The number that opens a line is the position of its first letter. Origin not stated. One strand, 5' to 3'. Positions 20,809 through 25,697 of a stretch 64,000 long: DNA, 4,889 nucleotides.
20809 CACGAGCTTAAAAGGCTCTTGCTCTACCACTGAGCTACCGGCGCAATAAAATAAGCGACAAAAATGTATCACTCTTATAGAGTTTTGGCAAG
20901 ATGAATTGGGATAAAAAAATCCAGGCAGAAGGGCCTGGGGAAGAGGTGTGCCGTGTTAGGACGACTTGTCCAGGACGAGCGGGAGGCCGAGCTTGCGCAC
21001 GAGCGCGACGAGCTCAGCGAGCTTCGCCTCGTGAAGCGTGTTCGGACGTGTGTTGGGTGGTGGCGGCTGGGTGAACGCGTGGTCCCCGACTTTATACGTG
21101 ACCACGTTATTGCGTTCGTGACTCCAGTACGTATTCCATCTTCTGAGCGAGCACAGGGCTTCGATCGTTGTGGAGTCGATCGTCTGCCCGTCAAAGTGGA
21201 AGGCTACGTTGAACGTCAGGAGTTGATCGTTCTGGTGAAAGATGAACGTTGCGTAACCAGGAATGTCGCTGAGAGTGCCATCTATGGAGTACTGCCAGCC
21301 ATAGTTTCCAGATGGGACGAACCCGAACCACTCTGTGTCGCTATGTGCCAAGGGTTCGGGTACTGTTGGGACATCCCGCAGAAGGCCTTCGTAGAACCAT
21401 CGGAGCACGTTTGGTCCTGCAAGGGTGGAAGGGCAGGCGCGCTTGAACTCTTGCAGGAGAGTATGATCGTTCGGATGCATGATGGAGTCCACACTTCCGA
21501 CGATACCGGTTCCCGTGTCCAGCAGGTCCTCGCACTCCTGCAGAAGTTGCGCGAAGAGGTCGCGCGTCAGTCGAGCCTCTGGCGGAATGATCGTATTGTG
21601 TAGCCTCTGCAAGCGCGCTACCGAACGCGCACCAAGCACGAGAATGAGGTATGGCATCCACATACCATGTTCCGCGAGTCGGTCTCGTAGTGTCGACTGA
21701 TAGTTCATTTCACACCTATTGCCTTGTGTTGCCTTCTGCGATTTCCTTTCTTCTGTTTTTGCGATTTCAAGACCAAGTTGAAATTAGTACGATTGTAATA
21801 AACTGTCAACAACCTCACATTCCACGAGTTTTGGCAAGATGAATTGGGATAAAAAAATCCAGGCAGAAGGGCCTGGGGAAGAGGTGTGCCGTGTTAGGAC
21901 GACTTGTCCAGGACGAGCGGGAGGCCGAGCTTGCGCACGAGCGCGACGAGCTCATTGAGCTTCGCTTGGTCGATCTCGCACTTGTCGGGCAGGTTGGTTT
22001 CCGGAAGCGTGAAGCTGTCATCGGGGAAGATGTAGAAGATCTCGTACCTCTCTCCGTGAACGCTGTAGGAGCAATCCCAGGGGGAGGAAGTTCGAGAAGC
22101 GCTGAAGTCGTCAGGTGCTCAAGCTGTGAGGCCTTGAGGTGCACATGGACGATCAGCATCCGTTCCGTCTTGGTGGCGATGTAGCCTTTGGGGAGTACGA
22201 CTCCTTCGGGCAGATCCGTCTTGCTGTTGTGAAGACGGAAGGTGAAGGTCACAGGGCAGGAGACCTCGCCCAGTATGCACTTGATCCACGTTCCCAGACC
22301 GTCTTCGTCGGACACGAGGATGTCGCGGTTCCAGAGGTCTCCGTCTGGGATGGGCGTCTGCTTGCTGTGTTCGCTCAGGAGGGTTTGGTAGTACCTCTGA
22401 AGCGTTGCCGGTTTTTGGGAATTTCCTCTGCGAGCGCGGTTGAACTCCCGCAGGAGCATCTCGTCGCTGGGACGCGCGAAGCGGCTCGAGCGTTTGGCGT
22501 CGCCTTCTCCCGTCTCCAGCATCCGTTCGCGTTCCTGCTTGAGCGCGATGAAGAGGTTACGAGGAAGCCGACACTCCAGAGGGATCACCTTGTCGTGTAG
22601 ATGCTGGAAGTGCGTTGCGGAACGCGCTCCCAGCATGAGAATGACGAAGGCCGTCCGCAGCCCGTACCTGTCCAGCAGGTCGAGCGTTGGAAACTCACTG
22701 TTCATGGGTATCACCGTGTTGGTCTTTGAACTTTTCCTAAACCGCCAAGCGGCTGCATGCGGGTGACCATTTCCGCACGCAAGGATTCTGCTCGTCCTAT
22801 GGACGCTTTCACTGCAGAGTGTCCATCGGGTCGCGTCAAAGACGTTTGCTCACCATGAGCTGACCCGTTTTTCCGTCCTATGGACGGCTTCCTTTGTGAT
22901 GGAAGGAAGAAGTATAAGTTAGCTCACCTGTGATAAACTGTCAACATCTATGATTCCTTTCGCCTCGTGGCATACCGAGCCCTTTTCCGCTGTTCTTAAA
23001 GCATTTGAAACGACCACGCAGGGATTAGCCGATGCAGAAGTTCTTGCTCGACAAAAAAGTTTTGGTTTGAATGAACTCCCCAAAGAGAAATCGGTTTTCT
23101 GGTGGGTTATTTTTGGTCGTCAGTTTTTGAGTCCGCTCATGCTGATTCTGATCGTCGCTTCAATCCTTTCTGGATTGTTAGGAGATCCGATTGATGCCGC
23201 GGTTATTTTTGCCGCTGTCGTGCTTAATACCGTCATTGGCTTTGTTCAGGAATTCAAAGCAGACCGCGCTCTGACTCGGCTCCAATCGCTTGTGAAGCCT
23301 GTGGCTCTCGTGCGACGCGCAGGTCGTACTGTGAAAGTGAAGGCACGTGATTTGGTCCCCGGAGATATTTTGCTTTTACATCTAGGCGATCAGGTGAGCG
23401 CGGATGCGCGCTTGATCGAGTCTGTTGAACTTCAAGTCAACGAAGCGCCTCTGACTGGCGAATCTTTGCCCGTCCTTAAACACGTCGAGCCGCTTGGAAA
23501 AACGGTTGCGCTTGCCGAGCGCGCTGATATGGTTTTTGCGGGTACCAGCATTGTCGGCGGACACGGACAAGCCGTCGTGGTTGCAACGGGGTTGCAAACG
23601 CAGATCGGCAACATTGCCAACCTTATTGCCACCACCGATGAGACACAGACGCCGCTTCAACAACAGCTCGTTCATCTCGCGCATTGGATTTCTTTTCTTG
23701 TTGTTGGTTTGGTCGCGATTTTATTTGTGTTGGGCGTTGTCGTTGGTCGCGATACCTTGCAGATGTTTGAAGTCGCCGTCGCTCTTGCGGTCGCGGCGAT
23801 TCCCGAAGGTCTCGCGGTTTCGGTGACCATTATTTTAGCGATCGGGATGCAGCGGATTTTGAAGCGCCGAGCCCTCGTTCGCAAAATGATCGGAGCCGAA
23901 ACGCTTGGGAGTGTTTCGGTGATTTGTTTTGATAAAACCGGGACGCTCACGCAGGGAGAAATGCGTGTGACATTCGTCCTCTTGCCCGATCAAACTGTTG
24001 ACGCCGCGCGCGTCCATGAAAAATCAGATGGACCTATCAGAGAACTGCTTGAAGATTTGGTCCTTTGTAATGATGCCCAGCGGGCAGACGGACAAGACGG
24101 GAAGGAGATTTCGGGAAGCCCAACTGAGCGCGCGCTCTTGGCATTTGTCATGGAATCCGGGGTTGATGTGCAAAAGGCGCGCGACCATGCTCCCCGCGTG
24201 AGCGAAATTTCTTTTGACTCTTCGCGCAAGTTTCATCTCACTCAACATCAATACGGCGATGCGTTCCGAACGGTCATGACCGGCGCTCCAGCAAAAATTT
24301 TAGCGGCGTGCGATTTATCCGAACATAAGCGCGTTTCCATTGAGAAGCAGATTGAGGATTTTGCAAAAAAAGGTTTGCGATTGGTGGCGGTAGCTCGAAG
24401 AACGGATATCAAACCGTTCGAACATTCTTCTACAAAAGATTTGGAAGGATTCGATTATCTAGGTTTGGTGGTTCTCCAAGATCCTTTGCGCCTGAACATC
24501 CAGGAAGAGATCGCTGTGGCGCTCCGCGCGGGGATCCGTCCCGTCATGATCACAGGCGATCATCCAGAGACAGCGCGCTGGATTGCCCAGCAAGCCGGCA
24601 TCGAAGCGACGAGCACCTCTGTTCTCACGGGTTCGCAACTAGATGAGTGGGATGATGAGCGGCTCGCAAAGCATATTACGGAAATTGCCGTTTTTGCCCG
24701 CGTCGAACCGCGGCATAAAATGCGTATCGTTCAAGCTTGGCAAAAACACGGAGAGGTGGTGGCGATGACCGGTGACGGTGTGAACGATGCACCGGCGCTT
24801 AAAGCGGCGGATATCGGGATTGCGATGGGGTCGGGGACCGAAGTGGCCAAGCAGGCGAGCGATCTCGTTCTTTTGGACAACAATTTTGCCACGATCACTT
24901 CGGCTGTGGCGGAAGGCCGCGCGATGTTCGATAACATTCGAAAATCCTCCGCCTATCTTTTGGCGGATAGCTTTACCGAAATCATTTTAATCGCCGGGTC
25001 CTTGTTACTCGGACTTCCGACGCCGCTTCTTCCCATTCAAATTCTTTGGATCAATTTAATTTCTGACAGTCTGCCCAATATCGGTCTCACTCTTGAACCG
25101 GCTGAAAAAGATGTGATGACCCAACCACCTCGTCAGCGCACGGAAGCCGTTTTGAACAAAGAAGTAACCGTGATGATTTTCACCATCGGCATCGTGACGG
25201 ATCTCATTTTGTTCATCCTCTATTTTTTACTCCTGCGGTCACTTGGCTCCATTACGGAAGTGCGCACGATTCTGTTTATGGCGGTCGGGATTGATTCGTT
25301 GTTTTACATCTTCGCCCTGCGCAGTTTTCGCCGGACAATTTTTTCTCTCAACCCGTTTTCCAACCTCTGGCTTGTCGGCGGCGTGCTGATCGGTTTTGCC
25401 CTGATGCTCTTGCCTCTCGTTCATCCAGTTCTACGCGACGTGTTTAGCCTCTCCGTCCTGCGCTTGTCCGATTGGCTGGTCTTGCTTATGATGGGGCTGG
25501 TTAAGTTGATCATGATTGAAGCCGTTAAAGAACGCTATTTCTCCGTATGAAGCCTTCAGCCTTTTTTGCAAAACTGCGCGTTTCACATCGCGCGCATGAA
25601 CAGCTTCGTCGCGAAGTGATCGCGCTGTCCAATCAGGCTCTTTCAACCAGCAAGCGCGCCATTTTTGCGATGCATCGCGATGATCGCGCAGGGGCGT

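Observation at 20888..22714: Tandem GC-rich paralogous genes of unknown function sharing an identical 129-bp 3'-end/terminator repeat; one copy apparently frameshifted at a homopolymer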

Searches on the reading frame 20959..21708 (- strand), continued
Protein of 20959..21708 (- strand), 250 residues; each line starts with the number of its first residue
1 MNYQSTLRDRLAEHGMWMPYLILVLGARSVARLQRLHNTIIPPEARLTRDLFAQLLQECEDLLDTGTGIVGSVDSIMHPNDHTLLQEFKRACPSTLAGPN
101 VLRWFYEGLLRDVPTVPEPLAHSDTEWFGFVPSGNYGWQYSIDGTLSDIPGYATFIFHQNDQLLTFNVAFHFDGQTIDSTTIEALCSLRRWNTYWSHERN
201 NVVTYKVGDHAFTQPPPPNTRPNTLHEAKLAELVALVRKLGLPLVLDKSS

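Call 80: list_cluster_members(proteins=[P0003, P0004, P0005, P0007, P0008, P0009, P0011, P0013, P0015, P0019])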
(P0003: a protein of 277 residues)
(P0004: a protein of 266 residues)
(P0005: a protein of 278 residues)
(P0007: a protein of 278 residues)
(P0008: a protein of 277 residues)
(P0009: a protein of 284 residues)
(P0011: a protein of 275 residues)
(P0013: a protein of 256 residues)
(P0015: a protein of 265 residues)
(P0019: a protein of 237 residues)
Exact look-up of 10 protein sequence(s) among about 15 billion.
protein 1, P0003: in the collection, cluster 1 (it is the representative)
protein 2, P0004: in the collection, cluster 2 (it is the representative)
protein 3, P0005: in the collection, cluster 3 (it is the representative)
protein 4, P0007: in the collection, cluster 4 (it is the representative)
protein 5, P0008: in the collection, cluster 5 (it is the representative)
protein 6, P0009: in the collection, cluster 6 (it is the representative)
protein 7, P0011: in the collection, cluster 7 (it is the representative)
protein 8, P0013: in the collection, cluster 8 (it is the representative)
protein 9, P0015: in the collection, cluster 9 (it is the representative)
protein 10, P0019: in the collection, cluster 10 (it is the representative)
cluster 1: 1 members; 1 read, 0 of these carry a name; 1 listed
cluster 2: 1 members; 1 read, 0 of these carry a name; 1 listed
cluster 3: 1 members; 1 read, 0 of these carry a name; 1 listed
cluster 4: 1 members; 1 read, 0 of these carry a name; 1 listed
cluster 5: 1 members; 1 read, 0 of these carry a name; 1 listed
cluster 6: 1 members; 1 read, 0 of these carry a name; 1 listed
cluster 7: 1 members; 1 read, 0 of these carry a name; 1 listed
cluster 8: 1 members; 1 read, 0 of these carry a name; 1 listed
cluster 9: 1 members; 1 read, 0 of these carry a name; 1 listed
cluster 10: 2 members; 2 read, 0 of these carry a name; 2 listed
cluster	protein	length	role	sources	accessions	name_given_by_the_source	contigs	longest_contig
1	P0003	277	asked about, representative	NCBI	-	-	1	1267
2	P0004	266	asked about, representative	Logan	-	-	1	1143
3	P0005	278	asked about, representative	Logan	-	-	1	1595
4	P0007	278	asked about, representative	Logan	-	-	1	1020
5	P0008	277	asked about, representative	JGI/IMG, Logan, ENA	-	-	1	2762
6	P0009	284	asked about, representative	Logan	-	-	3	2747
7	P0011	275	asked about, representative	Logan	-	-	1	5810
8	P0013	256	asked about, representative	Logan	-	-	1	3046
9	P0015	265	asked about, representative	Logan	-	-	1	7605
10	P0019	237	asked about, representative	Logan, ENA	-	-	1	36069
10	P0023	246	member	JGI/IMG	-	-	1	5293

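Call 96: find_related_loci(query=A12, collection=metagenome_contigs, flank=6000)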
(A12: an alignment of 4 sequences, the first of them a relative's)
Query A12 (263 aa) in metagenome_contigs; peptide patterns used: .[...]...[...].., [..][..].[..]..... (x = any residue, [..] = any of these).
82 stretches matched a pattern, but none encodes a relative of the query by tblastn (E <= 1e-3).

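Call 97: find_related_loci(query=A12, collection=viral_contigs, flank=5000)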
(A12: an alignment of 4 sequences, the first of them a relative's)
Query A12 (263 aa) in viral_contigs; peptide patterns used: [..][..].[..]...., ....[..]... (x = any residue, [..] = any of these).
93 stretches matched a pattern, but none encodes a relative of the query by tblastn (E <= 1e-3).

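Call 99: find_related_loci(query=A13, collection=viral_contigs, flank=5000)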
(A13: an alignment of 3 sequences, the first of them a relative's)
Query A13 (276 aa) in viral_contigs; peptide patterns used: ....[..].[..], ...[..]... (x = any residue, [..] = any of these).
48 stretches matched a pattern, but none encodes a relative of the query by tblastn (E <= 1e-3).

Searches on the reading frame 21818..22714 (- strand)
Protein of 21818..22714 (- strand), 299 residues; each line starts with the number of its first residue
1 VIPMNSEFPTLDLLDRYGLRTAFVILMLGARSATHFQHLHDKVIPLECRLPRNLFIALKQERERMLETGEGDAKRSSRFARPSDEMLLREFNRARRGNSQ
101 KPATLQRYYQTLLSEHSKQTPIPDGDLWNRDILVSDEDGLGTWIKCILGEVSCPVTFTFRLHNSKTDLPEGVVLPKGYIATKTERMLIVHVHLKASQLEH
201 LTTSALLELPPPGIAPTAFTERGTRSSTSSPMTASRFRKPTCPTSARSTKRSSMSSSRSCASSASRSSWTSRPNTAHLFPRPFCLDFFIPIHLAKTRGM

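Call 94: list_cluster_members(proteins=[window:21818-22714:-, window:21818-22705:-, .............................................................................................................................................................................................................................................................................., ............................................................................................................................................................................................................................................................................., window:20959-21708:-, P0001])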
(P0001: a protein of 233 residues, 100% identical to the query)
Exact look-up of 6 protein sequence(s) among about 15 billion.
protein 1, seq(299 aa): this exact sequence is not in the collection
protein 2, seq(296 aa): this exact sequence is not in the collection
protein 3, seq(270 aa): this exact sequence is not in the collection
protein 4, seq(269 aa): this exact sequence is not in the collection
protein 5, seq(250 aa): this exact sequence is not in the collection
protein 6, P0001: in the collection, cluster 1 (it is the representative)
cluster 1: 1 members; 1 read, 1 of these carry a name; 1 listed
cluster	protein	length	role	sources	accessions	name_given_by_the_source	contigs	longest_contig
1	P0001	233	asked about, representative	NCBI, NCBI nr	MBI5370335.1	hypothetical protein HZA85_04065 [Candidatus Uhrbacteria bacterium] | hypothetical protein [Candidatus Uhrbacteria bacterium]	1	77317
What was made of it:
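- Neither the repaired nor the shifted product appears in any independent assembly among 15 billion proteins (call 94), so nothing corroborates an intact version.
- Tried and rejected: Exact look-ups found no independent assembly of B (call 94).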

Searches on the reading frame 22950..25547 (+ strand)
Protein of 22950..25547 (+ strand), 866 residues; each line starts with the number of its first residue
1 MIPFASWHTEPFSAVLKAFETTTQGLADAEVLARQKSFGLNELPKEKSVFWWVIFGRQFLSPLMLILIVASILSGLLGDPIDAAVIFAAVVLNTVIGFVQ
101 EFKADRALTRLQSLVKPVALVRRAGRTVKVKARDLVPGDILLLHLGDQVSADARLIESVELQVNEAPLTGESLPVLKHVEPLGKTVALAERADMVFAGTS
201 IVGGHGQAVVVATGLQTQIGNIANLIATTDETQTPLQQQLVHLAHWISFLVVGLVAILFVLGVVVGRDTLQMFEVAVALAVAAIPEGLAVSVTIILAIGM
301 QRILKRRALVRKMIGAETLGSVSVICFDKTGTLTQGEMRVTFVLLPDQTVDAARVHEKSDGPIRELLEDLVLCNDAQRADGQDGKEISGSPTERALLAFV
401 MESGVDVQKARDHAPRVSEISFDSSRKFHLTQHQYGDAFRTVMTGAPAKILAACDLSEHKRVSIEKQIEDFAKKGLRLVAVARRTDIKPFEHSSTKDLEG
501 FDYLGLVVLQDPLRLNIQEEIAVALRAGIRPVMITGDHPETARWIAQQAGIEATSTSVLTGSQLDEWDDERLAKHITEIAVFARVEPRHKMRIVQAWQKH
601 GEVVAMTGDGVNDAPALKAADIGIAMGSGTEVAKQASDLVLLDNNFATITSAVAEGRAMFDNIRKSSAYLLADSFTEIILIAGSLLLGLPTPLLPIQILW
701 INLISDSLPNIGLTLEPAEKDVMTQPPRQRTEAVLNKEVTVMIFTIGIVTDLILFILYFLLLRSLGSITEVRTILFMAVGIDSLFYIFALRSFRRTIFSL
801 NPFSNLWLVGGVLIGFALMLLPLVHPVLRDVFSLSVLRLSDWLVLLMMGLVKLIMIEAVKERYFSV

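Call 103: search_protein_families(library=pfam, proteins=[window:22950-25547:+], max_evalue=0.001)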
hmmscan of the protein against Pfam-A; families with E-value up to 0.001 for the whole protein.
window:22950-25547:+ (866 aa): 6 families
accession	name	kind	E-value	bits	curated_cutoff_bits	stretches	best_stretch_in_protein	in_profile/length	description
PF00122.25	E1-E2_ATPase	-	3.6e-50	170.4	28.1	1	114-305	2-180/181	E1-E2 ATPase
PF00689.26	Cation_ATPase_C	-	3.7e-41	141.3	27.3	1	690-860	1-173/175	Cation transporting ATPase, C-terminus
PF00702.32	Hydrolase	-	1.7e-19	71.4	26.4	1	323-621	2-191/191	haloacid dehalogenase-like hydrolase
PF00690.31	Cation_ATPase_N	-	1.6e-18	66.5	20.4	1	7-74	1-69/69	Cation transporter/ATPase, N-terminus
PF13246.12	Cation_ATPase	-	1.5e-17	63.8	21.7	1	371-455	1-89/91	Cation transport ATPase (P-type)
PF08282.18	Hydrolase_3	-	7.3e-07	29.6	20.9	1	595-648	197-250/255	haloacid dehalogenase-like hydrolase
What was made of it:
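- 22950..25550 (+): Divergent P-type cation ATPase. Its ATG lies 3 nt from the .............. motif that contains B's -35 box. It is a syntenic neighbour of B-type genes only. Pfam E1-E2_ATPase, with Cation_ATPase_N matching from residue 7 (call 103).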
